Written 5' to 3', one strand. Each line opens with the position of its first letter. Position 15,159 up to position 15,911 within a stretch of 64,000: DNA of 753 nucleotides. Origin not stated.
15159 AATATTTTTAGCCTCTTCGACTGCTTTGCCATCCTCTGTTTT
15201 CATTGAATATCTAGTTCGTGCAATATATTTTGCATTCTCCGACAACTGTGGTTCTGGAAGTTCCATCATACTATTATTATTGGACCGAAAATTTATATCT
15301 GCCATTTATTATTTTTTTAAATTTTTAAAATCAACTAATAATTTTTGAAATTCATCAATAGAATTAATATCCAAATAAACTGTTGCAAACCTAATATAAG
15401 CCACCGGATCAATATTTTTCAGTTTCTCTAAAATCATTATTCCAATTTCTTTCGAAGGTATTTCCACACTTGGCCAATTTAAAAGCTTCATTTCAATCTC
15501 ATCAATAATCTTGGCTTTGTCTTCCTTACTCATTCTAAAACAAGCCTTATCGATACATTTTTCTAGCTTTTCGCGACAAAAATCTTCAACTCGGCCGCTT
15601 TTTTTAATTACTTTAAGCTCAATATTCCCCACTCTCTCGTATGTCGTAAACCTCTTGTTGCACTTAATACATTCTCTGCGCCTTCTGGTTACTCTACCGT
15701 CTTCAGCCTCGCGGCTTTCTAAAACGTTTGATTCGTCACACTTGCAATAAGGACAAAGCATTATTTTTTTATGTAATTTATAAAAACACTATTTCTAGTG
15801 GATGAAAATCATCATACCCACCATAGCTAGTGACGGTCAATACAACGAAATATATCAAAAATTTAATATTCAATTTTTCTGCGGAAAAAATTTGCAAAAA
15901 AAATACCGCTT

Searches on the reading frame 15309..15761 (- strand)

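Call 69: search_protein_families(library=pfam, proteins=[window:15309-15761:-], max_evalue=0.001)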
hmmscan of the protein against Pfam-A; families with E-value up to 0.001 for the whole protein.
window:15309-15761:- (150 aa): 2 families
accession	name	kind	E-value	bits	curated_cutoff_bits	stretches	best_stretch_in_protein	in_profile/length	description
PF22811.2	Zn_ribbon_NrdR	-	1.4e-17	63.8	27.2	1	1-42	1-42/42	Transcriptional repressor NrdR-like, N-terminal domain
PF03477.21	ATP-cone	-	1.9e-15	57.6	25.8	1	50-132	2-85/88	ATP cone domain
